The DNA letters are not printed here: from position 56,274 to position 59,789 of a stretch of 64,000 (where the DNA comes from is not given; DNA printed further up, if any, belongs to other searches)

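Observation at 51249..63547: Self-contained Mo/sulfur module: Ttr-type BCA oxidoreductase, TorD chaperone, tandem TusA, private TatA and a Moco biosynthesis set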

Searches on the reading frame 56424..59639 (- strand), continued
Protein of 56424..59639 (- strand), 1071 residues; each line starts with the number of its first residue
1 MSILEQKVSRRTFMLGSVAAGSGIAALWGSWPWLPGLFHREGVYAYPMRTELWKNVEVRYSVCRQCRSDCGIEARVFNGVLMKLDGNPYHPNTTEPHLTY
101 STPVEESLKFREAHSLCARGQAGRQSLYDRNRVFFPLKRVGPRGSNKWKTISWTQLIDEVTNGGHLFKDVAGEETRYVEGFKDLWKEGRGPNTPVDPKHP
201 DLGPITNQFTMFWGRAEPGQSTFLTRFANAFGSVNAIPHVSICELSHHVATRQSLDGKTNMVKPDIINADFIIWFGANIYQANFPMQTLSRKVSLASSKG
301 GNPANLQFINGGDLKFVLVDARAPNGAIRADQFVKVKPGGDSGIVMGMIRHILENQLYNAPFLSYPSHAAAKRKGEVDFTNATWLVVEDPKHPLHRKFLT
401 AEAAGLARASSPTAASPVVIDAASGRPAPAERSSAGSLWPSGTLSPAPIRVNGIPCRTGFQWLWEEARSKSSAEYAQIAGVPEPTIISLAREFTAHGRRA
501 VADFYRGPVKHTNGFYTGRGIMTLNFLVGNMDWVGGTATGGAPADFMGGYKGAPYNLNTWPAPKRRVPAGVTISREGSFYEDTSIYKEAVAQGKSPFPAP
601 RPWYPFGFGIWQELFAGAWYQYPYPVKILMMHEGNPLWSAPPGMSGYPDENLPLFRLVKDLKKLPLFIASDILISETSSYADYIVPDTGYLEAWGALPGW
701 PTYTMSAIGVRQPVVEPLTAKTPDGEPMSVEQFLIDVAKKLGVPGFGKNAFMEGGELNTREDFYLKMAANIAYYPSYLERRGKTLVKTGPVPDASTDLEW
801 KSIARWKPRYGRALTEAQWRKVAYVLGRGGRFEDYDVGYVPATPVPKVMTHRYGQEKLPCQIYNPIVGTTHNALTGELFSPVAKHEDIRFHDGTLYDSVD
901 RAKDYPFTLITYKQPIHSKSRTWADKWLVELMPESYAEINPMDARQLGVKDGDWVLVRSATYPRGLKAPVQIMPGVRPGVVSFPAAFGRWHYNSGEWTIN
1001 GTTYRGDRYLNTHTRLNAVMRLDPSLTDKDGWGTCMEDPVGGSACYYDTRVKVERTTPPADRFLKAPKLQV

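Call 56: search_protein_families(library=pfam, proteins=[L054:600-872:+, L054:1143-1529:+, L054:1613-2257:+, L054:2260-3117:+, L054:3228-3845:+, L054:4692-6131:+, L054:6061-6588:+, L054:6677-7117:+, L054:13169-13849:+, L054:14324-15073:+], max_evalue=0.001)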
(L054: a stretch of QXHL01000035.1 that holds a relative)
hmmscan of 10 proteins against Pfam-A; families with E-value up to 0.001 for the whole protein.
L054:600-872:+ (90 aa): 1 family
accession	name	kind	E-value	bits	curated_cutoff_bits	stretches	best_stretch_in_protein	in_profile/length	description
PF01206.22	TusA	-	1.5e-19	70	28.6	1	19-88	1-70/70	Sulfurtransferase TusA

L054:1143-1529:+ (128 aa): 5 families
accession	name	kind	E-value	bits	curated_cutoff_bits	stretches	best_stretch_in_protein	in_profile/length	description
PF01022.26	HTH_5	-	8.1e-18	64.5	22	1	16-61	1-46/47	Bacterial regulatory protein, arsR family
PF12840.13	HTH_20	-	7.7e-08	32.6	27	1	14-60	1-48/51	Helix-turn-helix domain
PF25213.1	HVO_A0261_N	-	2.6e-05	24.5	35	1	16-63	10-57/86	HVO_A0261 N-terminal domain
PF12802.13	MarR_2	-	2.9e-05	24.6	27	1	17-65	5-55/61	MarR family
PF13545.12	HTH_Crp_2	-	0.00081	19.7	27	0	37-64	29-57/70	Crp-like helix-turn-helix domain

L054:1613-2257:+ (214 aa): 1 family
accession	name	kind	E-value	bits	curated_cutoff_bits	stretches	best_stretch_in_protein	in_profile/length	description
PF02663.19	FmdE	-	9.8e-28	97.3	22.9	1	18-155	1-133/133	FmdE, Molybdenum formylmethanofuran dehydrogenase operon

L054:2260-3117:+ (285 aa): 1 family
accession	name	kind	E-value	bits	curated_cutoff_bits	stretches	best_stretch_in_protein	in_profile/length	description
PF01925.25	TauE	-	4.5e-40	138.2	32.6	1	11-244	5-236/237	Sulfite exporter TauE/SafE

L054:3228-3845:+ (205 aa): 1 family
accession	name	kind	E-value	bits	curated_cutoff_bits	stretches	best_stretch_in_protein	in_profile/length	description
PF01545.26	Cation_efflux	-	4.5e-14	53.1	26.6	1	17-201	3-193/198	Cation efflux family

L054:4692-6131:+ (479 aa): 3 families
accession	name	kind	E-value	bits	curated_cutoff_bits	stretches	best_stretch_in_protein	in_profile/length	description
PF00083.30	Sugar_tr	-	7.5e-51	173.9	22.3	1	46-464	8-452/452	Sugar (and other) transporter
PF07690.21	MFS_1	-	1e-35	123.8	33.4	2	45-415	3-347/347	Major Facilitator Superfamily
PF06779.20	MFS_4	-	5.1e-06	26.5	26.3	1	70-213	25-167/364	Uncharacterised MFS-type transporter YbfB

L054:6061-6588:+ (175 aa): 3 families
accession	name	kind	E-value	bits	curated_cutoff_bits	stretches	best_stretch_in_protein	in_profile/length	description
PF01022.26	HTH_5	-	6.4e-15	55.2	22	1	68-110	3-45/47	Bacterial regulatory protein, arsR family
PF12840.13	HTH_20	-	1.3e-09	38.3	27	1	64-111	1-49/51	Helix-turn-helix domain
PF01638.23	HxlR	-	0.00088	19.5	20.8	0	65-129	3-68/91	HxlR-like helix-turn-helix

L054:6677-7117:+ (146 aa): 1 family
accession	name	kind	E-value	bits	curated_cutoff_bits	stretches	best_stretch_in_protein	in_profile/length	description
PF01451.26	LMWPc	-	8.1e-22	78.4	23.2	1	8-136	1-143/144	Low molecular weight phosphotyrosine protein phosphatase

L054:13169-13849:+ (226 aa): 1 family
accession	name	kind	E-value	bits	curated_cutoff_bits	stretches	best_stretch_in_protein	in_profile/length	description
PF02613.20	Nitrate_red_del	-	3.9e-06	27.4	22.2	1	62-195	11-134/136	Nitrate reductase delta subunit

L054:14324-15073:+ (249 aa): 1 family
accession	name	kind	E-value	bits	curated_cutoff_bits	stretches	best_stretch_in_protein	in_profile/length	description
PF00902.23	TatC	-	3.2e-57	194.1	25.1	1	12-219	1-208/208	Sec-independent protein translocase protein (TatC)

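Call 73: search_protein_families(library=ncbifam, proteins=[L090:8986-12012:+, L103:4330-4722:+, L103:19967-20395:+], max_evalue=0.00001)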
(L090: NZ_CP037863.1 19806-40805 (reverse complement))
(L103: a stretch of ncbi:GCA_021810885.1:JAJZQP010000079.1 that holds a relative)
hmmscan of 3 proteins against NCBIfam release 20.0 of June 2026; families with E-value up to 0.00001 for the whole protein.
L090:8986-12012:+ (1008 aa): 18 families
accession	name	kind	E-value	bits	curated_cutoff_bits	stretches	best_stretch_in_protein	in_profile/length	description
NF011567.1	PRK14991.1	equivalog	6.3e-199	663.1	1750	1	3-982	6-995/1022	tetrathionate reductase subunit TtrA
NF012032.0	PRK15488.1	equivalog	3.1e-47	161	694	3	61-172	35-127/759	thiosulfate reductase PhsA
TIGR02166.1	dmsA_ynfE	subfamily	6.1e-30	103.9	777.7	2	238-362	172-296/794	DMSO/selenate family reductase complex A subunit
TIGR01591.1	Fdh-alpha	equivalog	2.3e-27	95.4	666.25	1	444-546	240-341/672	formate dehydrogenase subunit alpha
NF041714.1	arsenate_red_ArrA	equivalog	1e-24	86.7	1600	1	894-964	748-818/848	arsenate respiratory reductase molybdopterin-containing subunit ArrA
TIGR03479.1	DMSO_red_II_alp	subfamily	1.5e-24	86.2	984.75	2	234-361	181-303/913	molybdopterin-dependent oxidoreductase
TIGR01553.1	formate-DH-alph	equivalog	6.1e-23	80.5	814.2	1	70-363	45-302/1009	formate dehydrogenase-N subunit alpha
NF041884.1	selenate_YnfF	exception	2.8e-16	58.6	1650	0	262-361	195-295/798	selenate/tellurate reductase subunit YnfF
NF041885.1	selenate_YnfE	exception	5.9e-16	57.5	1675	0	260-361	198-302/805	selenate/tellurate reductase subunit YnfE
NF011566.1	PRK14990.1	exception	2e-15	55.9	1600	0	265-361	219-315/814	dimethylsulfoxide reductase subunit A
TIGR00509.1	bisC_fam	subfamily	1.2e-14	53.6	1017.55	1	256-362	146-256/772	molybdopterin guanine dinucleotide-containing S/N-oxide reductase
NF041783.2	mnquin_red_QrcB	equivalog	3.1e-14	52.1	440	0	895-947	603-655/695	menaquinone reductase molybdopterin-binding-like subunit QrcB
NF047855.1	AssmNtatRedNasC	equivalog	9.4e-14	50.6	1100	0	274-362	177-260/708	assimilatory nitrate reductase catalytic subunit NasC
NF041513.1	formate_DH_Act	exception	5.8e-11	40.9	1400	0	235-365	168-296/1067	formate dehydrogenase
TIGR01706.1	NAPA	equivalog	1.2e-09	37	930.55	1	335-527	261-410/830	periplasmic nitrate reductase subunit alpha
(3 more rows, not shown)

L103:4330-4722:+ (130 aa): 0 families

L103:19967-20395:+ (142 aa): 2 families
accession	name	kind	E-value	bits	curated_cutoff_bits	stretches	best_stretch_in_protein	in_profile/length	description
NF001195.0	PRK00162.1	equivalog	6.1e-09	36.1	102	1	82-118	59-95/108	thiosulfate sulfurtransferase GlpE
NF006444.0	PRK08762.1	equivalog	1.5e-07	30.4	449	1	8-117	16-105/387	molybdopterin-synthase adenylyltransferase MoeB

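Call 76: find_homologous_proteins(query=L090:8986-12012:+, max_evalue=1e-50)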
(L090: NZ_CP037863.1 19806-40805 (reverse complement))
Query L090:8986-12012:+ (1008 aa): 418 proteins with E <= 1e-50 among 8000 candidates; the best 120 are listed.
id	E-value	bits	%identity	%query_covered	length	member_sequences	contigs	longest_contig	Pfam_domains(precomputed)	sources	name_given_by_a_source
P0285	0.0e+0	2369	100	100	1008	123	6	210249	PF00384.28,PF01568.28,PF04879.22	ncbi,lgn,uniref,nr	ncbi:TPA: molybdopterin-dependent oxidoreductase [Escherichia coli]|uniref:molybdopterin-dependent o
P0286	0.0e+0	1543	64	100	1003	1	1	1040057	PF00384.28,PF01568.28,PF04879.22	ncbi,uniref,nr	ncbi:molybdopterin-dependent oxidoreductase [Vibrio sp. SS-MA-C1-2]|uniref:molybdopterin-dependent o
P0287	0.0e+0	1430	60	100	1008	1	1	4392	PF00384.28,PF01568.28,PF04879.22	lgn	-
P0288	0.0e+0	1379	59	100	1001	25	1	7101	PF00384.28,PF01568.28,PF04879.22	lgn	-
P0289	0.0e+0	1376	59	100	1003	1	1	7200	PF00384.28,PF01568.28,PF04879.22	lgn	-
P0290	0.0e+0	1372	59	100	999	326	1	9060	PF00384.28,PF01568.28,PF04879.22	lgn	-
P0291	0.0e+0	1324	58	97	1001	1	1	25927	PF00384.28,PF01568.28,PF04879.22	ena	-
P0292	0.0e+0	1316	56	100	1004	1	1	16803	PF00384.28,PF01568.28,PF04879.22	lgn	-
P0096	0.0e+0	1315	57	100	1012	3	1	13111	PF00384.28,PF01568.28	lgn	-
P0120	0.0e+0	1297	56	100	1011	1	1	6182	PF00384.28,PF01568.28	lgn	-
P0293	0.0e+0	1289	55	100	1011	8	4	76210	PF00384.28,PF01568.28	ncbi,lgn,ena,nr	ncbi:MAG TPA: tetrathionate reductase subunit TtrA [Gammaproteobacteria bacterium]|nr:tetrathionate 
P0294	0.0e+0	1288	55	100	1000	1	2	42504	PF00384.28,PF01568.28,PF04879.22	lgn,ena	-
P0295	0.0e+0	1274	56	100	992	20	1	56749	PF00384.28,PF01568.28,PF04879.22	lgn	-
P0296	0.0e+0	1271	55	100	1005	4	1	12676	PF00384.28,PF01568.28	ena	-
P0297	0.0e+0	1271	55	100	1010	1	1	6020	PF00384.28,PF01568.28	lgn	-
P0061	4.6e-191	655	37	100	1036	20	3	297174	PF00384.28,PF01568.28,PF04879.22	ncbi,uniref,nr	ncbi:MAG: molybdopterin dinucleotide-binding protein [Candidatus Acididesulfobacter guangdongensis]|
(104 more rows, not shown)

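Call 80: find_encoding_contigs(protein=P0021, flank=9000, max_places=1)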
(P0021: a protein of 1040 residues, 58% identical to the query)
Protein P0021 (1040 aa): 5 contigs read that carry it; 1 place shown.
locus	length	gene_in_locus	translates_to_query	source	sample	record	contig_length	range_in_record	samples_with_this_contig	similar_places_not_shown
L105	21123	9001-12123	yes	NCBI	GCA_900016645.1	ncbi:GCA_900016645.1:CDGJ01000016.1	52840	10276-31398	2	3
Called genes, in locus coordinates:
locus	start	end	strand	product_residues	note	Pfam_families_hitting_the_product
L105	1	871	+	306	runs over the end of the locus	PF00274:Glycolytic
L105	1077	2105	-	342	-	PF12323:HTH_OrfB_IS605 (weak), PF01385:OrfB_IS605, PF07282:Cas12f1-like_TNB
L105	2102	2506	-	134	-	PF01797:Y1_Tnp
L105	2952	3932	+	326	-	PF12974:Phosphonate-bd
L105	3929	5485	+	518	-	PF17203:sCache_3_2 (weak), PF00672:HAMP, PF07730:HisKA_3, PF02518:HATPase_c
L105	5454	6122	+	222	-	PF00072:Response_reg, PF00196:GerE, PF08281:Sigma70_r4_2 (weak)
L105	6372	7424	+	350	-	PF12797:Fer4_2 (weak), PF13183:Fer4_8 (weak), PF13237:Fer4_10 (weak), PF13247:Fer4_11, PF13187:Fer4_9 (weak), PF00037:Fer4, PF12797:Fer4_2 (weak), PF12837:Fer4_6 (weak), +5 more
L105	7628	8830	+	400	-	PF03916:NrfD, PF14589:NrfD_2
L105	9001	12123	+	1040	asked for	PF04879:Molybdop_Fe4S4 (faint), PF00384:Molybdopterin, PF01568:Molydop_binding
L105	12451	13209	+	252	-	-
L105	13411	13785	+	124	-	-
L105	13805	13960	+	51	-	-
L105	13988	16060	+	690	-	PF01751:Toprim, PF01131:Topoisom_bac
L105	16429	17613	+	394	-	PF00155:Aminotran_1_2, PF00266:Aminotran_5 (weak), PF01053:Cys_Met_Meta_PP (weak)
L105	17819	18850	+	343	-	PF00356:LacI, PF00532:Peripla_BP_1, PF13407:Peripla_BP_4, PF13377:Peripla_BP_3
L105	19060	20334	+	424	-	PF01547:SBP_bac_1, PF13416:SBP_bac_8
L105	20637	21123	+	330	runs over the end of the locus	PF00528:BPD_transp_1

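Call 81: find_encoding_contigs(protein=P0061, flank=9000, max_places=1)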
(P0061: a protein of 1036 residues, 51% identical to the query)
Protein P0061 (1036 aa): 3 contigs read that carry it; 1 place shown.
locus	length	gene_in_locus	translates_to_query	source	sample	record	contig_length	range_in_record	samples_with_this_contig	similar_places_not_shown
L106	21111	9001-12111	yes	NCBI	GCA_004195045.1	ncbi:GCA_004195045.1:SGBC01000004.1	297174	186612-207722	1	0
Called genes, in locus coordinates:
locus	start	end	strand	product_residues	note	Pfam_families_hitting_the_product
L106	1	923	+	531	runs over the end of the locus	-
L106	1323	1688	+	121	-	PF13442:Cytochrome_CBB3 (weak), PF00034:Cytochrom_C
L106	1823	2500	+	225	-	PF00034:Cytochrom_C (weak), PF13442:Cytochrome_CBB3 (weak), PF00034:Cytochrom_C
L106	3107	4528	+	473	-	PF00672:HAMP, PF07730:HisKA_3, PF02518:HATPase_c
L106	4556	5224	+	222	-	PF00072:Response_reg, PF08281:Sigma70_r4_2, PF00196:GerE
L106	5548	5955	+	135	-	PF02433:FixO (faint), PF13442:Cytochrome_CBB3 (faint), PF00034:Cytochrom_C (weak)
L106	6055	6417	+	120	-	PF02433:FixO (faint), PF00034:Cytochrom_C, PF13442:Cytochrome_CBB3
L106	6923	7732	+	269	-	PF12797:Fer4_2 (faint), PF12838:Fer4_7 (weak), PF13187:Fer4_9 (faint), PF13237:Fer4_10 (faint), PF12798:Fer4_3 (faint), PF13247:Fer4_11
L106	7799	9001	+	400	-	PF03916:NrfD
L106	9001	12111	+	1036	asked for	PF04879:Molybdop_Fe4S4 (faint), PF00384:Molybdopterin, PF01568:Molydop_binding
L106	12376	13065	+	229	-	PF02613:Nitrate_red_del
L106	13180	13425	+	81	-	-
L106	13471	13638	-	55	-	PF00563:EAL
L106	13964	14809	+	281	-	-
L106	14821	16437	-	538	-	PF04286:DUF445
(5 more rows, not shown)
